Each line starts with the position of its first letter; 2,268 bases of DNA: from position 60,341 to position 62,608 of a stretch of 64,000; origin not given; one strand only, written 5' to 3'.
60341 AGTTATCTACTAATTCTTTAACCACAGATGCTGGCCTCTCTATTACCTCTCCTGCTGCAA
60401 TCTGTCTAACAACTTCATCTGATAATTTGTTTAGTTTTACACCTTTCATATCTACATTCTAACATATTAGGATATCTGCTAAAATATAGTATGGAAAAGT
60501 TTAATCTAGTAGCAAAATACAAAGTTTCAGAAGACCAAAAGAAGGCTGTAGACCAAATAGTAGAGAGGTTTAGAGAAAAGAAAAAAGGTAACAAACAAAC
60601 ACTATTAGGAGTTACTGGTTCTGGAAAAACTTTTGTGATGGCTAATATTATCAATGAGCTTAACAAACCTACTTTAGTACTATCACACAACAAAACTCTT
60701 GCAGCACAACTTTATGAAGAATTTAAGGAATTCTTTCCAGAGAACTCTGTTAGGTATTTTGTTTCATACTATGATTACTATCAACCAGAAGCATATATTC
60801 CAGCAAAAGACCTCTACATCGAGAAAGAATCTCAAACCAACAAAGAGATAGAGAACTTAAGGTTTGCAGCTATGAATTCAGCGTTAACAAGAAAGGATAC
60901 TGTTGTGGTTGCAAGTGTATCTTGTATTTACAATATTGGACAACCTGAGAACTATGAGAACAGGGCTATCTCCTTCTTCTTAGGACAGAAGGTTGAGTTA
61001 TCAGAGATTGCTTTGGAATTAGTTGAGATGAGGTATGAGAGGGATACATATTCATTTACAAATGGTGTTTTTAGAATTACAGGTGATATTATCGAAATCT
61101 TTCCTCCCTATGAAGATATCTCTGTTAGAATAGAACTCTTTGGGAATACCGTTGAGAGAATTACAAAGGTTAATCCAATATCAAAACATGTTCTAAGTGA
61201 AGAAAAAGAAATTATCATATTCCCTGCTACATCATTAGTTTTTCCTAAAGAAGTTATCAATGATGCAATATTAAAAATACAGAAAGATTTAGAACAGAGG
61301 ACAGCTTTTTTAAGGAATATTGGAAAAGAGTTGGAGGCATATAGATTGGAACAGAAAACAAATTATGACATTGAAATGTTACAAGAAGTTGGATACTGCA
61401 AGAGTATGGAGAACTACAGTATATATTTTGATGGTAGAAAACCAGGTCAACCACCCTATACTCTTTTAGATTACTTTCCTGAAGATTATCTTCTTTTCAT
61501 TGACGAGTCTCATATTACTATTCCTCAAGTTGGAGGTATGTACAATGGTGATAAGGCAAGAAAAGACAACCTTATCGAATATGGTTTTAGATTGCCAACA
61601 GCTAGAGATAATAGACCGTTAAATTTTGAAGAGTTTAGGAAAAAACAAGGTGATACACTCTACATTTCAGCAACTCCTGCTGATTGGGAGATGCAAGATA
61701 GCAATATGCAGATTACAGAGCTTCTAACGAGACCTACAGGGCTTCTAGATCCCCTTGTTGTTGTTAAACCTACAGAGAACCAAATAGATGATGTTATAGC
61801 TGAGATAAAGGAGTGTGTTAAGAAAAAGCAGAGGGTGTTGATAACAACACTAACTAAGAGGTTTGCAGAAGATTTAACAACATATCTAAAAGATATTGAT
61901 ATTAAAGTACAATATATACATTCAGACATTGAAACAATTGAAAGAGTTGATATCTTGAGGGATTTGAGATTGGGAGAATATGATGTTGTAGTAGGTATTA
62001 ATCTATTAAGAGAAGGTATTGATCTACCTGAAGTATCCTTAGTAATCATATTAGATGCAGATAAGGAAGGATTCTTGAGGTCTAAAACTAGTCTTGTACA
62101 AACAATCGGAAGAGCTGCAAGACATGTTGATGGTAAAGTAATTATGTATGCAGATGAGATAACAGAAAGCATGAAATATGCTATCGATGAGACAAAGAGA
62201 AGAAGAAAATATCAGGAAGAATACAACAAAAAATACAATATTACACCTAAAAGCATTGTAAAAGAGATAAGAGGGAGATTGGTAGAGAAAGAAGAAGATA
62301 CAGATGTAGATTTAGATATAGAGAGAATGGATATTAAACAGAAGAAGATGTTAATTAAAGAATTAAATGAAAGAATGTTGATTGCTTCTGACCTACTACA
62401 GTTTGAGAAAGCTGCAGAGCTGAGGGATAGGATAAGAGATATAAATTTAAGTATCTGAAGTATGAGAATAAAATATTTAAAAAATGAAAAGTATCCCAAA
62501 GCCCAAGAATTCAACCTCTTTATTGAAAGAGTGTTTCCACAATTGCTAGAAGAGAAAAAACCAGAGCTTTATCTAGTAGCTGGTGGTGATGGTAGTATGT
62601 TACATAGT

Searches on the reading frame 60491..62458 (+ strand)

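Call 8: search_protein_families(library=pfam, proteins=[window:60491-62458:+], max_evalue=0.001)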
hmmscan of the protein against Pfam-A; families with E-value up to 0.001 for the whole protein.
window:60491-62458:+ (655 aa): 6 families
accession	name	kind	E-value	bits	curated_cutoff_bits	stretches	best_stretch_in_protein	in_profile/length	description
PF17757.6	UvrB_inter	-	5.3e-25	87.8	22.9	1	161-247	2-89/91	UvrB interaction domain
PF12344.14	UvrB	-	4.7e-21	74.8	27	1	552-594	1-43/43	Ultra-violet resistance protein B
PF00271.37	Helicase_C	-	8.8e-21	74.7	23.5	1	437-545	8-109/110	Helicase conserved C-terminal domain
PF04851.21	ResIII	-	5e-14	53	22.5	1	10-119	2-113/164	Type III restriction enzyme, res subunit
PF00270.35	DEAD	-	1.5e-07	31.8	26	1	14-88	2-75/167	DEAD/DEAH box helicase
PF02151.25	UVR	-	1e-06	28.7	21.5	1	621-651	3-33/36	UvrB/uvrC motif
